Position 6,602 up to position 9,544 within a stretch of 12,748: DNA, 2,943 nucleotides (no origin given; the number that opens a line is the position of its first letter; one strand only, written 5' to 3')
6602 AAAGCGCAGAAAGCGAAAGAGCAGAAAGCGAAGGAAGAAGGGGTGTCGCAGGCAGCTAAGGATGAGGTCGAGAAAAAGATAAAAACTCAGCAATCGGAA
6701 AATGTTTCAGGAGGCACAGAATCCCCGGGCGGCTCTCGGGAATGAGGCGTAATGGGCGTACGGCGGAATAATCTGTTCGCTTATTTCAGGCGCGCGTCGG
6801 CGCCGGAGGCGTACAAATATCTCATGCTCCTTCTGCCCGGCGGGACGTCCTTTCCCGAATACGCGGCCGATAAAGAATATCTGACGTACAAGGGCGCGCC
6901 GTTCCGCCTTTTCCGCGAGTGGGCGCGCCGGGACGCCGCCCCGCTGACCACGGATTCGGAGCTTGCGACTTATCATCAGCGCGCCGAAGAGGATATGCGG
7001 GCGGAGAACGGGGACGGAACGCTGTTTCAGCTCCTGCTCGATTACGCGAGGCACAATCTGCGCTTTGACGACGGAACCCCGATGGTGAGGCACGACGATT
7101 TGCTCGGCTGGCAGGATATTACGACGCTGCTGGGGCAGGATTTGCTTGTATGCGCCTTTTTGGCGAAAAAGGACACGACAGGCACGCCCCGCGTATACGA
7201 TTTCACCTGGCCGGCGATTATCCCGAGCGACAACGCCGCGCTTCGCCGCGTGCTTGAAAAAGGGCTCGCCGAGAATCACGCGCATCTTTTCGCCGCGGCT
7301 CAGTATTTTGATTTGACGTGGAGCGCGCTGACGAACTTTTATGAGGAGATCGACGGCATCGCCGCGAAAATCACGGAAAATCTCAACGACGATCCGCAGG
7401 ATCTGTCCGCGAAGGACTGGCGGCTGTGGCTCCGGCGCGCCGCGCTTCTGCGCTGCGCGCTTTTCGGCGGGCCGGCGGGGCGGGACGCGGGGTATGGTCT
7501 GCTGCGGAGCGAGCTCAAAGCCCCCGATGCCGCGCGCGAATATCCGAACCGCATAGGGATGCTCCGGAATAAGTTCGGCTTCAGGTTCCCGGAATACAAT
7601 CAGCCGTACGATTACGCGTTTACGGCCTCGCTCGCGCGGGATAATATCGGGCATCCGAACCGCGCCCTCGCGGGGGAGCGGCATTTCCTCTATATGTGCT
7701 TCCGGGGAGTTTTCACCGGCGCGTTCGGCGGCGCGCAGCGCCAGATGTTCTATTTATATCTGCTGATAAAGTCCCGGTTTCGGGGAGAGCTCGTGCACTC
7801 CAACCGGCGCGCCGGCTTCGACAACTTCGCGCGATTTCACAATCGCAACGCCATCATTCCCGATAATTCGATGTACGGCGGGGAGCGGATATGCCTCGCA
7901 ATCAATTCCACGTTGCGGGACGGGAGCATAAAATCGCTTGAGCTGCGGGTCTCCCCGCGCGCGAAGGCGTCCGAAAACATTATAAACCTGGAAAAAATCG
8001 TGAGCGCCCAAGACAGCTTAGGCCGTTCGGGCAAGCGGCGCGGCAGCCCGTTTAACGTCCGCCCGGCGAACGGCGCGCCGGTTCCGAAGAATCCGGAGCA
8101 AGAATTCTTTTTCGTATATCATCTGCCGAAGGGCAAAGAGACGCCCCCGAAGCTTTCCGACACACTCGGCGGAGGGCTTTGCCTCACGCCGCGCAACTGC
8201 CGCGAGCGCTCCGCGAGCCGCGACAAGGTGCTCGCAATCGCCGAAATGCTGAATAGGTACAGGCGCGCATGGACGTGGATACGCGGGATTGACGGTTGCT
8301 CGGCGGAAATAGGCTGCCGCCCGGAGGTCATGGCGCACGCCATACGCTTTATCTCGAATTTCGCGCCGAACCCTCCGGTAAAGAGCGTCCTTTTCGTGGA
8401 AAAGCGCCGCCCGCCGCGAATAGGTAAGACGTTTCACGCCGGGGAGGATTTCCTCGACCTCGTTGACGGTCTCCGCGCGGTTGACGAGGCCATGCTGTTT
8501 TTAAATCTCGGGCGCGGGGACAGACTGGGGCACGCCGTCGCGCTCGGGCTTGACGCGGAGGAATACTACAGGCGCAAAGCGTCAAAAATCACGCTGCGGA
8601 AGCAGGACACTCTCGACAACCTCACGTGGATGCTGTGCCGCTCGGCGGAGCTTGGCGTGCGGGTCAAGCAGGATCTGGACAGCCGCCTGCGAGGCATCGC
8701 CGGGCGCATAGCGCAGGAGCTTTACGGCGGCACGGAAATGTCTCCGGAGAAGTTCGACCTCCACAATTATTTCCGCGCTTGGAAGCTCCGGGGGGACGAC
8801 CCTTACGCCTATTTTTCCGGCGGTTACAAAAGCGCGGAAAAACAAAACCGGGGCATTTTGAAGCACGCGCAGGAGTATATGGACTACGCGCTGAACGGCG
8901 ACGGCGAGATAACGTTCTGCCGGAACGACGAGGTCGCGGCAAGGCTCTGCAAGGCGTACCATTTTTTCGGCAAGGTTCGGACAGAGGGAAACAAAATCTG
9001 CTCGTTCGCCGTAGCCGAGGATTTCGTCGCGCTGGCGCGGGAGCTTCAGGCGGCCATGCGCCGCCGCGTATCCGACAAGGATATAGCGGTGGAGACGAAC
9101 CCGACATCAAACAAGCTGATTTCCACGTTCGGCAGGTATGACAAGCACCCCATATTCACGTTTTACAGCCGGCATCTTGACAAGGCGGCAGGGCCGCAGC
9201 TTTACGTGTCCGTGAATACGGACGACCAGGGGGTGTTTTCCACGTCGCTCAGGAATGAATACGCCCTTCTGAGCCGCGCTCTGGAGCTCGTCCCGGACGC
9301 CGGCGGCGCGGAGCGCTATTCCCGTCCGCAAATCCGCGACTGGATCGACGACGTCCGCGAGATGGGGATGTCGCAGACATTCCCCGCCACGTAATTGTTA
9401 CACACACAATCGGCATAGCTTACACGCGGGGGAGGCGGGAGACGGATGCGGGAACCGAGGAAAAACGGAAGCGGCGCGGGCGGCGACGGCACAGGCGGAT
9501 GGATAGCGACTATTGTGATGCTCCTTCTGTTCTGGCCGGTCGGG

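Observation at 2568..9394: Candidate novel three-gene defence operon: dead STAND/TPR protein + KAP NTPase + giant adenosine deaminase (RADAR-like logic, non-canonical architecture)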

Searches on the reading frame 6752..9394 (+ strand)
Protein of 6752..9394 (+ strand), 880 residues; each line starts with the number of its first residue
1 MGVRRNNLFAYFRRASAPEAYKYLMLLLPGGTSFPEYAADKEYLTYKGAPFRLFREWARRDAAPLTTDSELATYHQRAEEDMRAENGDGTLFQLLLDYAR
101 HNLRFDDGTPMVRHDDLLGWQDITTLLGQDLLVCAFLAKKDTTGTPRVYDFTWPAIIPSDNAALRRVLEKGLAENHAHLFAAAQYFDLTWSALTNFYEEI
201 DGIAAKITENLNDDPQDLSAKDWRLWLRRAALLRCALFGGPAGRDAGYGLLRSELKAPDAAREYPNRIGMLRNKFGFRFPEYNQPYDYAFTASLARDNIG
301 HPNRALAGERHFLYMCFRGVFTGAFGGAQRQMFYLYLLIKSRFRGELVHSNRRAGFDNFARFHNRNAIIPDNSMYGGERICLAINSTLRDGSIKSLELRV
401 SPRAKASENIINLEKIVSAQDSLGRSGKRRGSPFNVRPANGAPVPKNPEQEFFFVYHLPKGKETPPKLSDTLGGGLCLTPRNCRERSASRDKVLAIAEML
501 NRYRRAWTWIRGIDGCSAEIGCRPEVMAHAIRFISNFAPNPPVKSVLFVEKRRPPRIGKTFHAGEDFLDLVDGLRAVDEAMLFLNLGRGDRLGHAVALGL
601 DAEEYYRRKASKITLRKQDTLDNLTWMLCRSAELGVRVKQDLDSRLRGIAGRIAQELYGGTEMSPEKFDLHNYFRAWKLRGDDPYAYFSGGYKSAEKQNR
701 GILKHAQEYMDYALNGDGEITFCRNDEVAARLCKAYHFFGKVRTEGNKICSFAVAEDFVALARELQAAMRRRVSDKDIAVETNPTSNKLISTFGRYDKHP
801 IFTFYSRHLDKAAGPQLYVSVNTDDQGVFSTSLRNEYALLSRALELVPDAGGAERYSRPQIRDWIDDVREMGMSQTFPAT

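Call 8: search_protein_families(library=pfam, proteins=[window:6752-9394:+], max_evalue=0.01)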
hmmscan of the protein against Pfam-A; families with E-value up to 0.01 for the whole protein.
window:6752-9394:+ (880 aa): 1 family
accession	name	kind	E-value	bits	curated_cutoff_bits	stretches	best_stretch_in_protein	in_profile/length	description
PF00962.28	A_deaminase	-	5.7e-08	32.6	27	1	769-845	228-296/330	Adenosine deaminase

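Call 9: search_protein_families(library=padloc, proteins=[window:6752-9394:+], max_evalue=0.01)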
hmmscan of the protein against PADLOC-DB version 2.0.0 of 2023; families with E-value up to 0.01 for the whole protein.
window:6752-9394:+ (880 aa): 3 families
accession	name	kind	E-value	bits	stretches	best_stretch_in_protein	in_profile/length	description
PDLC02219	RdrB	-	1.5e-24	84.4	2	509-634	500-618/914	-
PDLC02218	RdrB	-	5.5e-23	79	1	510-843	474-818/855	-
PDLC01908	CARF5--CARF_ADA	-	1.2e-06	25.7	1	768-842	485-558/605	-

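Call 10: search_protein_families(library=ncbifam, proteins=[window:6752-9394:+], max_evalue=0.01)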
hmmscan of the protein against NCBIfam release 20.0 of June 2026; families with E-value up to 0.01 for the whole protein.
window:6752-9394:+ (880 aa): 7 families
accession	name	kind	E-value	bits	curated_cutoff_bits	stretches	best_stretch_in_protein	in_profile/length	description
NF041744.1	RdrB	equivalog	2.3e-42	145.5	800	1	506-875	462-845/850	antiviral RADAR system adenosine deaminase RdrB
NF006848.0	PRK09358.1-3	equivalog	1.5e-08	34.3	426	1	768-845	223-292/325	adenosine deaminase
NF006854.0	PRK09358.3-1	equivalog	2e-07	30.4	530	1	772-848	238-306/344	adenosine deaminase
TIGR01430.1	aden_deam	equivalog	3e-07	29.8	216.55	1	770-846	225-293/323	adenosine deaminase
NF006847.0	PRK09358.1-2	equivalog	2.1e-06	26.8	412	1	769-844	253-320/364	adenosine deaminase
NF006846.0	PRK09358.1-1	equivalog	4.4e-05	22.7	459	1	773-846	235-300/333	adenosine deaminase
NF006856.0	PRK09358.3-3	equivalog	0.00031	20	510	1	769-840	229-292/316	adenosine deaminase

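Call 11: search_solved_structures(query=window:6752-9394:+, max_evalue=0.01, show_alignments=1)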
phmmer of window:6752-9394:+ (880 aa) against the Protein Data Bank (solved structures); distinct sequences matched with E-value up to 0.01: 6.
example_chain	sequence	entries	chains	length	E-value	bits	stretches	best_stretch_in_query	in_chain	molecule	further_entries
8fnv_A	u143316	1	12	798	3.8e-19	71.4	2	495-631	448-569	Adenosine deaminase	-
8fnw_A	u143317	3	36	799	3.8e-19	71.4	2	495-631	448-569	Adenosine deaminase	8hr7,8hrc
6ii7_A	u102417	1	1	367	0.0034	18.7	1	772-840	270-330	Adenosine deaminase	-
3ewd_A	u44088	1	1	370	0.0087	17.3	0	772-841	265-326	Adenosine deaminase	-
3ewc_A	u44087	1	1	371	0.0087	17.3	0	772-841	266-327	Adenosine deaminase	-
2pgf_A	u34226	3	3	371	0.0088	17.3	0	772-841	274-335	adenosine deaminase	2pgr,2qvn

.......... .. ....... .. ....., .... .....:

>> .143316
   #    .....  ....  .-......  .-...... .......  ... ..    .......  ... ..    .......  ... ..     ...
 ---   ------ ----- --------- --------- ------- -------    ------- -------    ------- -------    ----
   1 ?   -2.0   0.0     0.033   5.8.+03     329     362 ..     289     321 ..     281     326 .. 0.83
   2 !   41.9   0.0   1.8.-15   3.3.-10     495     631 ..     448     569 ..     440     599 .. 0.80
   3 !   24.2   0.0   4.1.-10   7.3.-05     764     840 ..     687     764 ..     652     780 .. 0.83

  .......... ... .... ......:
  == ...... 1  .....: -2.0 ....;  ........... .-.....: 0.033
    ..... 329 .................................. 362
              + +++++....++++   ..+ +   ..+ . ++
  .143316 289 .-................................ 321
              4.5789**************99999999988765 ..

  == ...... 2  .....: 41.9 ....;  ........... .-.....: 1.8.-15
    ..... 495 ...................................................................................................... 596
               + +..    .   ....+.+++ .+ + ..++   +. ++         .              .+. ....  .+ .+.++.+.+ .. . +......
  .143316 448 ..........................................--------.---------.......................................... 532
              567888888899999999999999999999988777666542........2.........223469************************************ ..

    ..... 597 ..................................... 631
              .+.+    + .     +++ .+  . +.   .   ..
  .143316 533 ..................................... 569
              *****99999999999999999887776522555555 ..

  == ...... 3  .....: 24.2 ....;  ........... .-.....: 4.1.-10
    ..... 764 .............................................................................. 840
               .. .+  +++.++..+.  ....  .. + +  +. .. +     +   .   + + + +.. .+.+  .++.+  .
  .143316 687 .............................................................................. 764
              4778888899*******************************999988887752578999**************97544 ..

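Call 22: find_homologous_proteins(query=window:6752-9394:+)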
Query window:6752-9394:+ (880 aa): 74 proteins with E <= 0.001 among 8000 candidates.
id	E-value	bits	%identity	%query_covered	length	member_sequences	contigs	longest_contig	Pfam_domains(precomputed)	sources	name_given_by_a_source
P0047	0.0e+0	2052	100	100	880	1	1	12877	PF00962.29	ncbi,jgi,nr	ncbi:MAG: hypothetical protein LBD49_00565 [Oscillospiraceae bacterium]|jgi:hypothetical protein|nr:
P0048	5.2e-266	903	49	100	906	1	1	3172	PF00962.29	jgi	jgi:hypothetical protein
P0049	1.6e-143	498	34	90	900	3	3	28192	PF00962.29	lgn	-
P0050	4.2e-135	470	34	99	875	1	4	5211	PF00962.29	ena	-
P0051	4.6e-134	467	34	94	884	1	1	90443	-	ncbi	-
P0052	1.0e-132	462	38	91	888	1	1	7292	PF00962.29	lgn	-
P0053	2.3e-132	461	37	93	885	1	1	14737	PF00962.29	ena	-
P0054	6.9e-132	459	36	87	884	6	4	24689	PF00962.29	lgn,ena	-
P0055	1.1e-130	455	35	90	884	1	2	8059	PF00962.29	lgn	-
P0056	1.1e-130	455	35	92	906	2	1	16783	PF00962.29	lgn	-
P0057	1.8e-130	455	34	100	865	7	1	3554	PF00962.29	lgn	-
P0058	8.8e-130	452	35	95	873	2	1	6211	PF00962.29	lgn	-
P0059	3.4e-129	451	34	99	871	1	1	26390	PF00962.29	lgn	-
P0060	5.9e-129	450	34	95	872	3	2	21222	PF00962.29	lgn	-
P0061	9.0e-129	449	35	90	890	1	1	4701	PF00962.29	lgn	-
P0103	2.2e-119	418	33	91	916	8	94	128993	PF00962.29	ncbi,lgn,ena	-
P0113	1.3e-111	392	32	90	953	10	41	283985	PF00962.29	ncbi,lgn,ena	-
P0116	1.7e-79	286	31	90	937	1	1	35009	PF00962.29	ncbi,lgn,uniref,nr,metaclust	ncbi:hypothetical protein [Prevotella sp. P6B4]|uniref:hypothetical protein n=1 Tax=Prevotella sp. P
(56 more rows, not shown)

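Call 26: find_encoding_contigs(protein=P0048, flank=10000)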
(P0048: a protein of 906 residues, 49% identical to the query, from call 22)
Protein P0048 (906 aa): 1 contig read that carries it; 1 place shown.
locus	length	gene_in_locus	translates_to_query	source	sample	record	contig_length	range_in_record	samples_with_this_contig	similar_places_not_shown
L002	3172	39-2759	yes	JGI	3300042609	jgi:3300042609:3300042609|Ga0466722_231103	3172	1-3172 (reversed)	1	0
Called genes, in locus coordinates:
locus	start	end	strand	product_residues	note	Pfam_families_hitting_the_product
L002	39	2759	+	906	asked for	PF00962:A_deaminase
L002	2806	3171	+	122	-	?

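Call 27: find_encoding_contigs(protein=P0049, flank=10000, max_places=3)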
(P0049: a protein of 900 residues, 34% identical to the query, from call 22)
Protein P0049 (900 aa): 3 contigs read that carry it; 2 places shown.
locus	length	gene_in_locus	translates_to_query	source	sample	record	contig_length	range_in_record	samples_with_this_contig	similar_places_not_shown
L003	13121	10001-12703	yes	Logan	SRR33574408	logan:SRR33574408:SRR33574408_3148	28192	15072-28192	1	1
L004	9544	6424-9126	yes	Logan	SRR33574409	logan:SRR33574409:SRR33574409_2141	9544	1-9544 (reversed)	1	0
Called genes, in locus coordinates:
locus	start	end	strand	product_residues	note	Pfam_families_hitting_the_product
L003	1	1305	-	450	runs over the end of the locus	PF01547:SBP_bac_1 (faint), PF13416:SBP_bac_8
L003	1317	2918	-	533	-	PF00512:HisKA, PF02518:HATPase_c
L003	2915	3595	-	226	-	PF00072:Response_reg, PF00486:Trans_reg_C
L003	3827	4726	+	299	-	PF02661:Fic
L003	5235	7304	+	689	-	-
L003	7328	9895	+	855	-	-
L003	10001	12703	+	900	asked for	PF00962:A_deaminase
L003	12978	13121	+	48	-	?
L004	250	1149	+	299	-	PF02661:Fic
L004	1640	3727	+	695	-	-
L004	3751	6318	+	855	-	-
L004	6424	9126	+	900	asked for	PF00962:A_deaminase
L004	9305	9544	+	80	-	?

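Call 32: search_protein_families(library=pfam, proteins=[L003:5235-7304:+, L003:7328-9895:+, L003:10001-12703:+, L003:3827-4726:+], max_evalue=0.01)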
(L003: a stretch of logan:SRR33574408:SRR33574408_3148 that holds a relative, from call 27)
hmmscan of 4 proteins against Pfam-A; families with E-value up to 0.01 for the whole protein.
L003:5235-7304:+ (689 aa): 0 families

L003:7328-9895:+ (855 aa): 0 families

L003:10001-12703:+ (900 aa): 1 family
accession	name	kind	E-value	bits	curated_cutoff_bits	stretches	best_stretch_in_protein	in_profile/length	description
PF00962.28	A_deaminase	-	4.4e-09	36.3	27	1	784-862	227-296/330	Adenosine deaminase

L003:3827-4726:+ (299 aa): 2 families
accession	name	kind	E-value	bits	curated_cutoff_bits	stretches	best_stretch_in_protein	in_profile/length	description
PF02661.23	Fic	-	2e-17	64.3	24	1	144-239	2-90/93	Fic/DOC family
PF12728.13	HTH_17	-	0.00041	21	27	1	3-43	1-40/51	Helix-turn-helix domain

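Call 33: search_protein_families(library=ncbifam, proteins=[L003:5235-7304:+, L003:7328-9895:+, L003:10001-12703:+, P0103, P0113, P0051, P0116], max_evalue=0.01)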
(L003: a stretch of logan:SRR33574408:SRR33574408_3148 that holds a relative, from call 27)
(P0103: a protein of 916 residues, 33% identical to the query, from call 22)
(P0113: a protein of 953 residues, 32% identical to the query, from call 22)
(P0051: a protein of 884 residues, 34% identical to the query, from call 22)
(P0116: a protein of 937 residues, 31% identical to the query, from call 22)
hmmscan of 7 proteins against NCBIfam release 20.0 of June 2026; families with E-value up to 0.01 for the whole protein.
L003:5235-7304:+ (689 aa): 0 families

L003:7328-9895:+ (855 aa): 1 family
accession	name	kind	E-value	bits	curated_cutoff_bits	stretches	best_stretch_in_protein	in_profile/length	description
NF041743.1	RdrA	equivalog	3.6e-12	45.6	600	1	134-362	84-290/742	antiviral RADAR system adenosine triphosphatase RdrA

L003:10001-12703:+ (900 aa): 7 families
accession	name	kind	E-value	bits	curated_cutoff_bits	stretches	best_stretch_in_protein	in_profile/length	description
NF041744.1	RdrB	equivalog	4.4e-51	174.4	800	1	487-890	430-844/850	antiviral RADAR system adenosine deaminase RdrB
TIGR01430.1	aden_deam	equivalog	3.1e-08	33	216.55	1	784-862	223-292/323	adenosine deaminase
NF006848.0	PRK09358.1-3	equivalog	1.4e-07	31.1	426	1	785-862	224-292/325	adenosine deaminase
NF006854.0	PRK09358.3-1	equivalog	8.9e-07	28.3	530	1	784-860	234-301/344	adenosine deaminase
NF006846.0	PRK09358.1-1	equivalog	3.3e-06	26.4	459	1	783-861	229-298/333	adenosine deaminase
NF006856.0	PRK09358.3-3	equivalog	3.9e-05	22.9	510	1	750-860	195-295/316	adenosine deaminase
NF006847.0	PRK09358.1-2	equivalog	0.00038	19.4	412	0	785-862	253-321/364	adenosine deaminase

P0103 (916 aa): 7 families
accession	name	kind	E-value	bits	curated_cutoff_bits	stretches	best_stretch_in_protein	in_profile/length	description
NF041744.1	RdrB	equivalog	3.9e-47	161.3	800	1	541-909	463-844/850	antiviral RADAR system adenosine deaminase RdrB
NF006848.0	PRK09358.1-3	equivalog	1.2e-11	44.5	426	1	804-885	223-295/325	adenosine deaminase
TIGR01430.1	aden_deam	equivalog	8.8e-10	38.1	216.55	1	806-882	225-292/323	adenosine deaminase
NF006854.0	PRK09358.3-1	equivalog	1.6e-06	27.4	530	1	809-879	239-300/344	adenosine deaminase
NF006846.0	PRK09358.1-1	equivalog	6.6e-06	25.4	459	1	809-883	235-300/333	adenosine deaminase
NF006856.0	PRK09358.3-3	equivalog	4.7e-05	22.7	510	1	814-882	238-297/316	adenosine deaminase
NF006847.0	PRK09358.1-2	equivalog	8.5e-05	21.5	412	0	808-888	256-327/364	adenosine deaminase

P0113 (953 aa): 6 families
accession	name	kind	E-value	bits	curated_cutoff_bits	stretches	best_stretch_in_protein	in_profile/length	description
NF041744.1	RdrB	equivalog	1.1e-47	163.2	800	1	355-922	272-843/850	antiviral RADAR system adenosine deaminase RdrB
TIGR01430.1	aden_deam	equivalog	9.7e-09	34.7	216.55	1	812-921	223-318/323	adenosine deaminase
NF006848.0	PRK09358.1-3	equivalog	1.3e-07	31.3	426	1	803-894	213-292/325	adenosine deaminase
NF006854.0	PRK09358.3-1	equivalog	1.7e-07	30.6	530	1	806-908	227-315/344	adenosine deaminase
NF006846.0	PRK09358.1-1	equivalog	1.2e-05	24.6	459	1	802-893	219-298/333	adenosine deaminase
NF006856.0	PRK09358.3-3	equivalog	0.00011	21.4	510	1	805-888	220-291/316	adenosine deaminase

P0051 (884 aa): 6 families
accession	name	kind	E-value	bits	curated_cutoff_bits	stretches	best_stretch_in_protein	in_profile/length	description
NF041744.1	RdrB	equivalog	1.1e-58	199.5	800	1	456-877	399-844/850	antiviral RADAR system adenosine deaminase RdrB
NF006848.0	PRK09358.1-3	equivalog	1.1e-09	38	426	1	760-846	216-290/325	adenosine deaminase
NF006856.0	PRK09358.3-3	equivalog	1.5e-06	27.6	510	1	773-878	235-313/316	adenosine deaminase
TIGR01430.1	aden_deam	equivalog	1.1e-05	24.7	216.55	1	770-843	227-287/323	adenosine deaminase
NF006854.0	PRK09358.3-1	equivalog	0.00028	20.1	530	1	770-844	238-299/344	adenosine deaminase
NF006846.0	PRK09358.1-1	equivalog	0.002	17.2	459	1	764-847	227-298/333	adenosine deaminase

P0116 (937 aa): 8 families
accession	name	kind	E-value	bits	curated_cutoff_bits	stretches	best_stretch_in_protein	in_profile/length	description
NF041744.1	RdrB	equivalog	1e-53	183.1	800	1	117-880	85-845/850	antiviral RADAR system adenosine deaminase RdrB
NF006848.0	PRK09358.1-3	equivalog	8.5e-14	51.6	426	1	770-850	219-291/325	adenosine deaminase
TIGR01430.1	aden_deam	equivalog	1.5e-13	50.5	216.55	2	771-849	221-290/323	adenosine deaminase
NF006846.0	PRK09358.1-1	equivalog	7.8e-10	38.3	459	1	768-849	224-297/333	adenosine deaminase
NF006854.0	PRK09358.3-1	equivalog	2.7e-09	36.5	530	1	762-850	222-302/344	adenosine deaminase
NF006847.0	PRK09358.1-2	equivalog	1.8e-08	33.6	412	1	773-850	252-320/364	adenosine deaminase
NF006856.0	PRK09358.3-3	equivalog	1.9e-06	27.3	510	1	761-844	215-290/316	adenosine deaminase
NF006850.0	PRK09358.1-6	equivalog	0.0095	14.8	419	0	769-850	223-295/334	adenosine deaminase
